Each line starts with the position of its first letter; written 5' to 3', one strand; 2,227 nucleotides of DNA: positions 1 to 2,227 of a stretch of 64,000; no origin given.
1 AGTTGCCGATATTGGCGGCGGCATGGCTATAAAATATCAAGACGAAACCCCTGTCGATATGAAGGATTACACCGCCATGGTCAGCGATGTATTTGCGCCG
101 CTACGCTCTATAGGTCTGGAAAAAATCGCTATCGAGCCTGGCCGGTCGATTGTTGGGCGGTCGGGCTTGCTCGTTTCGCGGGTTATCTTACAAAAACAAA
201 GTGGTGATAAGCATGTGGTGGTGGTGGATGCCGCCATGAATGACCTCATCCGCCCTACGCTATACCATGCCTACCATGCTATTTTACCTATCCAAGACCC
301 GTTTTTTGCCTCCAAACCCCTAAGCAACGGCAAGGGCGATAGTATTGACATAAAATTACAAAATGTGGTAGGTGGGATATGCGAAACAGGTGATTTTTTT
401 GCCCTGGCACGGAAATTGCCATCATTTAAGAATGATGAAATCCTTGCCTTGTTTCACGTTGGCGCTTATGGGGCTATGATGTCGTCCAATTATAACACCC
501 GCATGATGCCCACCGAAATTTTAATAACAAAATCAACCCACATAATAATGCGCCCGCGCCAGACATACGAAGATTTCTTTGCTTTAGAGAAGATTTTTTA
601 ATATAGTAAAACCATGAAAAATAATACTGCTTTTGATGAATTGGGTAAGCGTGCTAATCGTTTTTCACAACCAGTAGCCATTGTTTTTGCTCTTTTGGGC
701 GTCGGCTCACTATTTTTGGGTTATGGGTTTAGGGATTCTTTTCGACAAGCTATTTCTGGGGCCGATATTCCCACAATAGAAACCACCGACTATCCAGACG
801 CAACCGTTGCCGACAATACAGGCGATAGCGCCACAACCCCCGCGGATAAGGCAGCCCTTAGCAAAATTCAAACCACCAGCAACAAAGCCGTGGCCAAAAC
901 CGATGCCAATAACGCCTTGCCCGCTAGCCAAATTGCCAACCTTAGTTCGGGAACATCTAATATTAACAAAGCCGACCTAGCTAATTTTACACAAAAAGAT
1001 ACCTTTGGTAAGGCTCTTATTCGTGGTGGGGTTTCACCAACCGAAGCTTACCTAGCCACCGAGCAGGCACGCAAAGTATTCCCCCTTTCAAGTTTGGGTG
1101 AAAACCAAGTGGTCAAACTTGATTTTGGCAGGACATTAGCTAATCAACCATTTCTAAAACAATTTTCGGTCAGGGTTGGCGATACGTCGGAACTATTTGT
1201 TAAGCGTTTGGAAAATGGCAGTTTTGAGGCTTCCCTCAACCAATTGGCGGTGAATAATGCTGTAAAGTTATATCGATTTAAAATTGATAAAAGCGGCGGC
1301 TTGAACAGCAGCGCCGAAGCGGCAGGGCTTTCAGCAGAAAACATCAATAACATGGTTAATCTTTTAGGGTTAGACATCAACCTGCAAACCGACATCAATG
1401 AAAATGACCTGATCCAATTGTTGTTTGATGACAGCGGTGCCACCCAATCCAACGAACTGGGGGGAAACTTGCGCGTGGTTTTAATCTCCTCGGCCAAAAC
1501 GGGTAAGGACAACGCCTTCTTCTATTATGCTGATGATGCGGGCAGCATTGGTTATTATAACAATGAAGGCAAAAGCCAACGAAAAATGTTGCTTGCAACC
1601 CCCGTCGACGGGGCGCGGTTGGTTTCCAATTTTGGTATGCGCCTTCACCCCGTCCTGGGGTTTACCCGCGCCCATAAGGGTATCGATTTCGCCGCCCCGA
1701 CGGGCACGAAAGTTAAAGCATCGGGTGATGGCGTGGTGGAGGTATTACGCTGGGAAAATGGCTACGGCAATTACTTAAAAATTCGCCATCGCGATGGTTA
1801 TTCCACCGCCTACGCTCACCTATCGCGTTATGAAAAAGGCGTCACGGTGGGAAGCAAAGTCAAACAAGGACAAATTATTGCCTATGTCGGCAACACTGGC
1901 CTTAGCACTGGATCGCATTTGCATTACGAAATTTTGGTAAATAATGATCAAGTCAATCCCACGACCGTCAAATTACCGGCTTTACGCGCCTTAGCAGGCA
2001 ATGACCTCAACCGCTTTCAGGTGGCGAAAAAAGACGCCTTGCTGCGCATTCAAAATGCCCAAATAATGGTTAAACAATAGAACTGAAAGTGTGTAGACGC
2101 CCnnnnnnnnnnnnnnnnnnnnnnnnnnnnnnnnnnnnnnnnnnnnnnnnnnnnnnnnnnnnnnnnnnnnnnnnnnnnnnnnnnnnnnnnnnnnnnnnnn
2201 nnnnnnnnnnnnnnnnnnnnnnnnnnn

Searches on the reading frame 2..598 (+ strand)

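Call 19: search_protein_families(library=ncbifam, proteins=[window:2-598:+], max_evalue=0.00001)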
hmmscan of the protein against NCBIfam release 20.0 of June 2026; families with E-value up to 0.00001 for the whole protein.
window:2-598:+ (199 aa): 4 families
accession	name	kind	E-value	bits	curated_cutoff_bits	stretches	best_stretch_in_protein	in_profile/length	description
TIGR01048.1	lysA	equivalog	7.5e-55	186.1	297.9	1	3-196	233-416/417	diaminopimelate decarboxylase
NF006515.0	PRK08961.1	equivalog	2.1e-34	118.6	802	1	3-175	701-859/861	bifunctional aspartate kinase/diaminopimelate decarboxylase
TIGR03099.1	dCO2ase_PEP1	hypoth_equivalog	2.5e-13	49.9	478.45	1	3-174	230-397/398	pyridoxal-dependent decarboxylase, exosortase A system-associated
NF052544.1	OrLyDeCDokD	equivalog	1e-10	40.9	700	1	4-195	252-458/461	ornithine/lysine decarboxylase DokD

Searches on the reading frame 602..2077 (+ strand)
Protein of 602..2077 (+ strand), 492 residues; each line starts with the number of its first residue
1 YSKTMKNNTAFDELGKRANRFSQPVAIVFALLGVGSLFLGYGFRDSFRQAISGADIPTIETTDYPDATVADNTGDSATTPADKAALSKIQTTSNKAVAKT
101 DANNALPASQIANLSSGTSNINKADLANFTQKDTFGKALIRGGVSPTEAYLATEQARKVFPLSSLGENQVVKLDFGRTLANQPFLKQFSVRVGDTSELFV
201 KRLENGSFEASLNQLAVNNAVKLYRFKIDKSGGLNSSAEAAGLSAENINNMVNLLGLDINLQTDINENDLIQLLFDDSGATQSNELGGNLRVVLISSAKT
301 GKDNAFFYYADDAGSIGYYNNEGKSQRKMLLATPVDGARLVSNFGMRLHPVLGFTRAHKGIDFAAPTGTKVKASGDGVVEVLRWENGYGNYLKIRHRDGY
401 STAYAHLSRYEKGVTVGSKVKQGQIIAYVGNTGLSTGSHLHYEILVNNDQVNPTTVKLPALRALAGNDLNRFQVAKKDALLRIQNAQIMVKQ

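Call 19: search_protein_families(library=ncbifam, proteins=[window:602-2077:+], max_evalue=0.00001)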
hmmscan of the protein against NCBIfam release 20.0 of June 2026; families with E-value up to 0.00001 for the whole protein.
window:602-2077:+ (492 aa): 14 families
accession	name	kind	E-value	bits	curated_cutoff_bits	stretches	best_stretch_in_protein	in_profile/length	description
NF053824.1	PdgNdpepShyC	equivalog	1e-55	189.4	700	1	185-486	130-422/429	peptidoglycan DD-endopeptidase ShyC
NF053825.1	PdgNdpepShyA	equivalog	2.2e-46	158.4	700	1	181-482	125-417/425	peptidoglycan DD-endopeptidase ShyA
NF008652.0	PRK11649.1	equivalog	5.9e-45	153.7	341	1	178-480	142-433/439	murein DD-endopeptidase MepM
NF052530.1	Heli_ShapePgp3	exception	8e-21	74.3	300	1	355-454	164-261/270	peptidoglycan metallopeptidase Pgp3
NF052336.1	PdgHdaseHSB100310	equivalog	1.8e-19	70.2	500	1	339-451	42-148/316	peptidoglycan hydrolase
NF040883.1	amid_act_ActS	equivalog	1.8e-14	53.6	375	1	358-453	136-229/242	amidase activator ActS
NF050804.1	CellDivDipMCaul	equivalog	2.9e-14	52.8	900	1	332-444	508-613/634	cell division endopeptidase DipM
NF052529.1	PG_M23_Pgp6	exception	3e-14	52.5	600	1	358-454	335-429/452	peptidoglycan metallopeptidase Pgp6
NF008644.1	PRK11637.1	equivalog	1.8e-13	50.2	270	1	334-454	267-380/385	murein hydrolase activator EnvC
NF053738.1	S2SprSpoIIQBc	equivalog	5.9e-13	49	250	1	358-455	122-221/232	stage II sporulation protein SpoIIQ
NF008123.1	PRK10871.1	equivalog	3.9e-12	46.2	311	1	358-454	265-359/365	murein hydrolase activator NlpD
NF041208.1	celldiv_DipM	equivalog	1e-11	44.7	740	1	334-454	301-414/419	cell division endopeptidase DipM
NF047755.1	LIC_10271_M23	exception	3.5e-10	40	180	1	357-428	116-185/207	LIC_10271 family cell wall hydrolase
NF047657.1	CellWlHdaseLepto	equivalog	1.5e-07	31.1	400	1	357-427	127-195/221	hypothetical protein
